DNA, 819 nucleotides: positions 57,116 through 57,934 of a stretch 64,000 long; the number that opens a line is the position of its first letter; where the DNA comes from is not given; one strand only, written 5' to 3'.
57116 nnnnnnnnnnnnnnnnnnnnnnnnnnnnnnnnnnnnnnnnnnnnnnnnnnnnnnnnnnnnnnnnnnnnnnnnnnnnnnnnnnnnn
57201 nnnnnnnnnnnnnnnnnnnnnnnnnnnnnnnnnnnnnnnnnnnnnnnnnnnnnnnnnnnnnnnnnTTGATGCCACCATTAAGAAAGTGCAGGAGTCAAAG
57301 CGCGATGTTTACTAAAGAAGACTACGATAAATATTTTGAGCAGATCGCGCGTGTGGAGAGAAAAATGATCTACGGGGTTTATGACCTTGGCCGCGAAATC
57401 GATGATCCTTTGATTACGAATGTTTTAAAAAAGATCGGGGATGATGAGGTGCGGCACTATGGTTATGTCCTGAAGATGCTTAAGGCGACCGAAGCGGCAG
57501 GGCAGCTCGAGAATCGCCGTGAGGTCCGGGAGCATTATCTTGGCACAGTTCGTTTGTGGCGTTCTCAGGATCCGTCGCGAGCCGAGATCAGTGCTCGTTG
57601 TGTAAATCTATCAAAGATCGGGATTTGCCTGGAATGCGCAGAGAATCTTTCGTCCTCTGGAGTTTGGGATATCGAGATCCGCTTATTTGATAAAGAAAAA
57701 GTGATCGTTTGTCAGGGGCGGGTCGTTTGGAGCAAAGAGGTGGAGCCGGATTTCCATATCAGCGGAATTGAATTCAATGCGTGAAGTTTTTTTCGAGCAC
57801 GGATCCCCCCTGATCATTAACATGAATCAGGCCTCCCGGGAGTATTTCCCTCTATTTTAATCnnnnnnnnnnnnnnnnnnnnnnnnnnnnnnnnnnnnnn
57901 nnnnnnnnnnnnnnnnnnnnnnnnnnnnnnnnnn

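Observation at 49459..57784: Paired 'A/B' helical ExxH-domain genes bracket a polysaccharide locus, fused once to REC-YvcK and once to PilZ: candidate novel split sensor module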

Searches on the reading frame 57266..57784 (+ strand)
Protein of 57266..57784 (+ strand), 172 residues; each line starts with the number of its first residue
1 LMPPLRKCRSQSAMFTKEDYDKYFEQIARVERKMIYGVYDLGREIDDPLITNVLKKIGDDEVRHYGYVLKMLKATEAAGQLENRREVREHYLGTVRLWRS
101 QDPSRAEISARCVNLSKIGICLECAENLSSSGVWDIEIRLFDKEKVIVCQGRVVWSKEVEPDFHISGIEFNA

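Call 3: search_protein_families(library=pfam, proteins=[window:57266-57784:+], max_evalue=1)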
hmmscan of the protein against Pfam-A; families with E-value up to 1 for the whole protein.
window:57266-57784:+ (172 aa): 1 family
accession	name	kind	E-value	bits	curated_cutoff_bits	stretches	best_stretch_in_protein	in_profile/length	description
PF07238.19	PilZ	-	1.8e-06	28.6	22.5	1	83-170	2-85/102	PilZ domain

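Call 4: search_protein_families(library=ncbifam, proteins=[window:57266-57784:+], max_evalue=1)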
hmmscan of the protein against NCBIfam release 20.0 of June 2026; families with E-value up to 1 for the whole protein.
window:57266-57784:+ (172 aa): 4 families
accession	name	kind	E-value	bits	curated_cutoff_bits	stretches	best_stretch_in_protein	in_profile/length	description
NF058679.1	EncB_fam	subfamily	0.0011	19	90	1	43-78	44-79/117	encapsulin nanocompartment ferritin-likeEncB family encapsulin nanocompartment ferritin-like cargo protein cargo protein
TIGR02266.1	gmx_TIGR02266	paralog_domain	0.0027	17.9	68.7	1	101-162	11-71/96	TIGR02266 family protein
TIGR04535.1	ferrit_encaps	subfamily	0.007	16.3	125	1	45-77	39-71/114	encapsulin-associated ferritin-like protein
TIGR02029.1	AcsF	equivalog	0.15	11.1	192.5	1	45-82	101-138/337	magnesium-protoporphyrin IX monomethyl ester (oxidative) cyclase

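Call 9: find_homologous_proteins(query=window:57305-57781:+, max_evalue=0.001)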
Query seq(159 aa) (159 aa): 53 proteins with E <= 0.001 among 70 candidates.
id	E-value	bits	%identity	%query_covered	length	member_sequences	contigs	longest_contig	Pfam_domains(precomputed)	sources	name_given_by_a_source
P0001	5.5e-102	356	100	100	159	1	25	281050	PF07238.20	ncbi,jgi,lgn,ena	-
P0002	3.1e-69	250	71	100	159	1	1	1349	PF07238.20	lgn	-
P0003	2.4e-68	247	70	100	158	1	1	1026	PF07238.20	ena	-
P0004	1.6e-66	241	67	100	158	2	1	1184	PF07238.20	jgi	-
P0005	1.7e-66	241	67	100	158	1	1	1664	-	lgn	-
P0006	5.3e-64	233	67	99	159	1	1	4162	PF07238.20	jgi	jgi:hypothetical protein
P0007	7.3e-64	232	68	99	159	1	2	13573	PF07238.20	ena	-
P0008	8.1e-62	226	66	99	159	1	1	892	PF07238.20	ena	-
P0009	3.5e-60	220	64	99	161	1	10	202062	PF07238.20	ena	-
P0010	5.3e-60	220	68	99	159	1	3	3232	PF07238.20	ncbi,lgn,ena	-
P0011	4.6e-59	217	62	100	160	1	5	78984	PF07238.20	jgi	jgi:hypothetical protein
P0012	6.0e-58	213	64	100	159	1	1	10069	PF07238.20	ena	-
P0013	7.5e-58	213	63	99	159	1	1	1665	PF07238.20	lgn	-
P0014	2.7e-57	211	68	100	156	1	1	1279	PF07238.20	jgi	jgi:hypothetical protein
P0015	8.8e-57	209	64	100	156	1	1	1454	PF07238.20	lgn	-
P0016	2.2e-56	208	64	100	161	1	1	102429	PF07238.20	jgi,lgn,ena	jgi:hypothetical protein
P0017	3.2e-56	207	60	100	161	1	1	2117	PF07238.20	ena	-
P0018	7.3e-56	206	63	100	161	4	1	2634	PF07238.20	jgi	jgi:hypothetical protein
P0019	1.9e-55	205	62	100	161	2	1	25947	PF07238.20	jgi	jgi:hypothetical protein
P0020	2.1e-55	205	64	99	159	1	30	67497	PF07238.20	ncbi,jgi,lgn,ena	-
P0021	6.0e-55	203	58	99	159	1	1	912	PF07238.20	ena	-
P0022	2.3e-54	201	62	100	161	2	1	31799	PF07238.20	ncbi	-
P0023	3.4e-54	201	64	100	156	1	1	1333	PF07238.20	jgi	jgi:hypothetical protein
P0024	7.8e-54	200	60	99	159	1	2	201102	PF07238.20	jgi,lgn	jgi:hypothetical protein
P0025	5.1e-53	197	60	100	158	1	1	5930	PF07238.20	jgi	jgi:hypothetical protein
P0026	1.1e-52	196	58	100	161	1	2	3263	PF07238.20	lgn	-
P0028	2.0e-52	195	57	99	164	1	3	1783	PF07238.20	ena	-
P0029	2.9e-52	194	58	99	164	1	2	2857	PF07238.20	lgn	-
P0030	4.5e-52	194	61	99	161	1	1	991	PF07238.20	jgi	jgi:hypothetical protein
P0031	6.6e-52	193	56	100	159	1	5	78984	PF07238.20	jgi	jgi:hypothetical protein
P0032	1.9e-51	192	55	99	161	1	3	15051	PF07238.20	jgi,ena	-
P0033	3.6e-51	191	55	99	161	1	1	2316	PF07238.20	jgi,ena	-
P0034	9.6e-51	190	56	100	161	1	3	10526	PF07238.20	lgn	-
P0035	2.2e-50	188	57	99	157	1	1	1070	PF07238.20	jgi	jgi:hypothetical protein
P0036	4.8e-50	187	60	99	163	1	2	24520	PF07238.20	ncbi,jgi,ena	-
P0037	2.7e-49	185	55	99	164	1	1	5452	PF07238.20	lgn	-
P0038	2.9e-49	185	52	100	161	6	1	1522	PF07238.20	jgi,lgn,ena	-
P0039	3.8e-49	184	55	100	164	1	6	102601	PF07238.20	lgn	-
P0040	6.0e-48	180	56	99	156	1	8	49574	PF07238.20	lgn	-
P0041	3.8e-47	178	56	99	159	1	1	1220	PF07238.20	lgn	-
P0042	7.1e-47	177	55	99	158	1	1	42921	PF07238.20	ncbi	ncbi:MAG: PilZ domain-containing protein [Candidatus Omnitrophota bacterium]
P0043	7.6e-47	177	56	99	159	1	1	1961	PF07238.20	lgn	-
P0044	1.9e-46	176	55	99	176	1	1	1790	PF07238.20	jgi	-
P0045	2.4e-46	175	57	99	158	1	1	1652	PF07238.20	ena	-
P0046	1.4e-44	170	50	99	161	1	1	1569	PF07238.20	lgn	-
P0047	1.1e-42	163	48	99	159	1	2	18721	PF07238.20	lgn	-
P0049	6.1e-41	158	51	100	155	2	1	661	PF07238.20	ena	-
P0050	5.3e-39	151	48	99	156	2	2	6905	PF07238.20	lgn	-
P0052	8.2e-28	115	43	100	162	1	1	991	PF07238.20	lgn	-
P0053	5.4e-22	96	50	69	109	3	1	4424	PF07238.20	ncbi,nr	ncbi:MAG: PilZ domain-containing protein, partial [Candidatus Omnitrophica bacterium]|nr:PilZ domain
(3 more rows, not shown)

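Call 10: find_encoding_contigs(protein=P0001, flank=10000, max_places=3)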
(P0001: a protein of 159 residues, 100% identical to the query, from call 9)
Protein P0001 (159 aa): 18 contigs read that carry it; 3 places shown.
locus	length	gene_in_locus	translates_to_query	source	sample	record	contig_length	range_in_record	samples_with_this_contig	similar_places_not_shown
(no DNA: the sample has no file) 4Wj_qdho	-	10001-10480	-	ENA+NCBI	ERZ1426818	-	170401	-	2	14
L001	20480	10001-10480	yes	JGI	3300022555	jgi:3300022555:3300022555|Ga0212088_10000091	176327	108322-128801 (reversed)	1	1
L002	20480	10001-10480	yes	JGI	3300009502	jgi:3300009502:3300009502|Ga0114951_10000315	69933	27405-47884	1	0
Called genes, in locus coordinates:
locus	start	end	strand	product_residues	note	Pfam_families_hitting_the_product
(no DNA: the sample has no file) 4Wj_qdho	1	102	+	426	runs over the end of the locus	PF00749:tRNA-synt_1c, PF19269:Anticodon_2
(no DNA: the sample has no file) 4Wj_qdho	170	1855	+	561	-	PF00749:tRNA-synt_1c, PF03950:tRNA-synt_1c_C, PF20974:tRNA-synt_1c_C2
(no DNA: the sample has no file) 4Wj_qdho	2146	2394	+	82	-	-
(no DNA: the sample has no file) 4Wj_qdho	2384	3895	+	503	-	PF00072:Response_reg (faint), PF01933:CofD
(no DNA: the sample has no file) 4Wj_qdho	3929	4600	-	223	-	PF02585:PIG-L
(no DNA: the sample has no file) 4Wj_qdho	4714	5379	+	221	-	-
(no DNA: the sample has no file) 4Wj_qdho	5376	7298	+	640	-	PF00515:TPR_1 (faint), PF07719:TPR_2 (faint), PF14559:TPR_19 (weak), PF24575:TPR_Slam (weak), PF12895:ANAPC3 (weak), PF14559:TPR_19 (weak), PF13432:TPR_16, PF14559:TPR_19, +13 more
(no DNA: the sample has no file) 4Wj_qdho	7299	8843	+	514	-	PF13506:Glyco_transf_21 (weak), PF13641:Glyco_tranf_2_3, PF00535:Glycos_transf_2, PF13632:Glyco_trans_2_3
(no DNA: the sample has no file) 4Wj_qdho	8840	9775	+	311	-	PF02156:Glyco_hydro_26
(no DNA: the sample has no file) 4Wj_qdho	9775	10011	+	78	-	-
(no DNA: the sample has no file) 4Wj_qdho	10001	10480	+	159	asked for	PF07238:PilZ (weak)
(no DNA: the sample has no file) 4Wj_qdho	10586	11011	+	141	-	PF00383:dCMP_cyt_deam_1, PF14437:MafB19-deam, PF14439:Bd3614-deam (faint)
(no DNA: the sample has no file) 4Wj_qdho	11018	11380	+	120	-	PF00190:Cupin_1 (weak), PF07883:Cupin_2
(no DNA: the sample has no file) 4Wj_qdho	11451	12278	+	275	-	PF00175:NAD_binding_1 (weak), PF10418:DHODB_Fe-S_bind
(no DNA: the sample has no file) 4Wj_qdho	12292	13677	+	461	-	PF14691:Fer4_20, PF01262:AlaDh_PNT_C (faint), PF01494:FAD_binding_3 (faint), PF07992:Pyr_redox_2, PF12831:FAD_oxidored (faint), PF13450:NAD_binding_8 (weak), PF13738:Pyr_redox_3 (weak), PF00070:Pyr_redox (weak)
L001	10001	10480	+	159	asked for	PF07238:PilZ (weak)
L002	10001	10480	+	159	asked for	PF07238:PilZ (weak)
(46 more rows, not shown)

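Call 11: find_encoding_contigs(protein=P0024, flank=10000, max_places=2)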
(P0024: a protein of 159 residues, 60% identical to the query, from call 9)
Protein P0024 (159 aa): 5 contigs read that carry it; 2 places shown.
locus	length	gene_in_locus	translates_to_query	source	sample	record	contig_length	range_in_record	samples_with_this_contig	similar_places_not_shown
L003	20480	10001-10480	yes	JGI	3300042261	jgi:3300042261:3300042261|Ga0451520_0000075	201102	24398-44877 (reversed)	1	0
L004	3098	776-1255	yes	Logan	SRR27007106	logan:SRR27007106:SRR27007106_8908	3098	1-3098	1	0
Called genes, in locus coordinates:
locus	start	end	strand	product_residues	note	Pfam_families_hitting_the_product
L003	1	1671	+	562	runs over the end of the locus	PF00749:tRNA-synt_1c, PF03950:tRNA-synt_1c_C, PF20974:tRNA-synt_1c_C2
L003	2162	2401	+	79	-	-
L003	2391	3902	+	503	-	PF00072:Response_reg (weak), PF01933:CofD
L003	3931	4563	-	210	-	PF02585:PIG-L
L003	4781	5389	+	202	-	-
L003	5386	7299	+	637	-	PF12895:ANAPC3 (faint), PF00515:TPR_1 (faint), PF14559:TPR_19 (weak), PF25063:ARM_TT21_C (weak), PF14559:TPR_19 (weak), PF23914:TPR_CcmH_CycH (weak), PF13432:TPR_16 (weak), PF14559:TPR_19, +13 more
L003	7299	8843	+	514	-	PF13506:Glyco_transf_21, PF13641:Glyco_tranf_2_3, PF00535:Glycos_transf_2, PF13632:Glyco_trans_2_3, PF03552:Cellulose_synt (weak)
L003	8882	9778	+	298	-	PF02156:Glyco_hydro_26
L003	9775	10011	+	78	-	-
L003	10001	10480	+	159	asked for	PF07238:PilZ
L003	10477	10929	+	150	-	PF00383:dCMP_cyt_deam_1, PF14437:MafB19-deam, PF14439:Bd3614-deam (faint)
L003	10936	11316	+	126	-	PF00190:Cupin_1 (weak), PF07883:Cupin_2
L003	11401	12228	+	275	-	PF00175:NAD_binding_1 (weak), PF10418:DHODB_Fe-S_bind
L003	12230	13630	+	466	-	PF14691:Fer4_20, PF01262:AlaDh_PNT_C (faint), PF00070:Pyr_redox (faint), PF07992:Pyr_redox_2, PF12831:FAD_oxidored (faint), PF13450:NAD_binding_8 (weak), PF13738:Pyr_redox_3 (faint)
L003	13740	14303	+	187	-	PF01257:2Fe-2S_thioredx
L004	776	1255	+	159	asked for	PF07238:PilZ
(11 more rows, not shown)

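Call 12: find_encoding_contigs(protein=P0039, flank=10000, max_places=2)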
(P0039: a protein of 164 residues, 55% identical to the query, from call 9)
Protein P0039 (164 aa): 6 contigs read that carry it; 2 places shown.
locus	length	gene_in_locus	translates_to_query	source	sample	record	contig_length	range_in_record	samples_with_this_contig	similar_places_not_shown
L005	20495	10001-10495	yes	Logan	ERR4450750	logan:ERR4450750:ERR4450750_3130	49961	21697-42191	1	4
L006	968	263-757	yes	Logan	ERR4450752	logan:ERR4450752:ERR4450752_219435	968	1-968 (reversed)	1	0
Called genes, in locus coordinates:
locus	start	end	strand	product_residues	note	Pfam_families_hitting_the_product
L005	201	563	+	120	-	PF01050:MannoseP_isomer, PF07883:Cupin_2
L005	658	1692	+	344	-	PF01073:3Beta_HSD, PF01370:Epimerase, PF02719:Polysacc_synt_2 (weak), PF04321:RmlD_sub_bind (weak), PF16363:GDP_Man_Dehyd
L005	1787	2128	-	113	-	-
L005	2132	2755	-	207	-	-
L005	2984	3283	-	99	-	-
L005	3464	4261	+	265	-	PF00072:Response_reg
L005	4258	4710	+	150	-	PF00383:dCMP_cyt_deam_1, PF14437:MafB19-deam, PF14439:Bd3614-deam (weak)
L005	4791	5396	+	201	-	PF24575:TPR_Slam (faint), PF13174:TPR_6 (faint), PF13424:TPR_12 (faint), PF00515:TPR_1 (faint), PF07719:TPR_2 (faint), PF14559:TPR_19, PF12895:ANAPC3 (weak), PF14559:TPR_19 (weak), +8 more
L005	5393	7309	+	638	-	PF12895:ANAPC3 (faint), PF13432:TPR_16 (weak), PF14559:TPR_19 (weak), PF24575:TPR_Slam (weak), PF14559:TPR_19 (weak), PF23914:TPR_CcmH_CycH (weak), PF13432:TPR_16, PF14559:TPR_19, +13 more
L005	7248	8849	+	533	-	PF13506:Glyco_transf_21, PF00535:Glycos_transf_2, PF13641:Glyco_tranf_2_3, PF13632:Glyco_trans_2_3, PF03552:Cellulose_synt (weak)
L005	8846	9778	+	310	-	PF02156:Glyco_hydro_26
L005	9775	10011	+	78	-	-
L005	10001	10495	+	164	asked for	PF07238:PilZ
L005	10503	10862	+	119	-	PF07883:Cupin_2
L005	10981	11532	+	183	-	PF01257:2Fe-2S_thioredx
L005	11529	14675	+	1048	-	PF01257:2Fe-2S_thioredx (weak), PF01512:Complex1_51K, PF10531:SLBB (weak), PF10589:NADH_4Fe-4S, PF14691:Fer4_20, PF01266:DAO, PF07992:Pyr_redox_2, PF13450:NAD_binding_8, +6 more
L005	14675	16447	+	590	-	PF00111:Fer2, PF13510:Fer2_4, PF12837:Fer4_6 (faint), PF10588:NADH-G_4Fe-4S_3, PF12838:Fer4_7, PF00037:Fer4 (weak), PF02906:Fe_hyd_lg_C, PF02256:Fe_hyd_SSU, +3 more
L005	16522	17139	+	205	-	PF06971:Put_DNA-bind_N, PF02629:CoA_binding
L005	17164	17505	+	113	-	PF02627:CMD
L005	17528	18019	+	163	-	PF01257:2Fe-2S_thioredx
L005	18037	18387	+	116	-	-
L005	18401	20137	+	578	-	PF01512:Complex1_51K, PF10531:SLBB (weak), PF10589:NADH_4Fe-4S, PF00037:Fer4, PF12837:Fer4_6 (weak), PF13237:Fer4_10, PF12838:Fer4_7, PF13187:Fer4_9, +3 more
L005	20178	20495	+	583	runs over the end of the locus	PF13510:Fer2_4, PF00037:Fer4 (faint), PF10588:NADH-G_4Fe-4S_3, PF13237:Fer4_10 (weak), PF12838:Fer4_7, PF13187:Fer4_9 (weak), PF02906:Fe_hyd_lg_C, PF02256:Fe_hyd_SSU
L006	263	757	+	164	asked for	PF07238:PilZ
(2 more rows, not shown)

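Call 47: search_protein_families(library=pfam, proteins=[L005:3464-4261:+], max_evalue=0.1)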
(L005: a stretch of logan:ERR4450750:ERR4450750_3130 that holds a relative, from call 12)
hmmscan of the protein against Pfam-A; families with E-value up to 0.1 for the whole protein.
L005:3464-4261:+ (265 aa): 1 family
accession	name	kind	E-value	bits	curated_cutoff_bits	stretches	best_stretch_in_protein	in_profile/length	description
PF00072.30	Response_reg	-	2.8e-23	82.7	30.2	1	5-110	1-105/111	Response regulator receiver domain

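Call 54: predict_structure(alignment_id=A1)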
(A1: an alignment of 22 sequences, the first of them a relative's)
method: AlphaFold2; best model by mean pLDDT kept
length: 159 residues; sequences in the alignment: 22
mean_pLDDT: 84.4   pTM: 0.73
mean pLDDT of the five models: 84.4, 82.3, 80.4, 79.8, 66.0
residues with pLDDT >= 90: 54; 70-90: 87; 50-70: 16; < 50: 2
segments of 3 or more residues with pLDDT < 50: none
pLDDT, mean of each block of 10 residues (from residue 1): 77 86 87 90 88 83 60 71 83 86 92 85 91 92 89 91
secondary structure, 60 per line:
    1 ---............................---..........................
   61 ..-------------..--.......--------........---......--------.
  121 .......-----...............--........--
elements in order: H4-31 H35-62 E80-86 E95-102 E106-111 E120-127 E133-147 E150-157
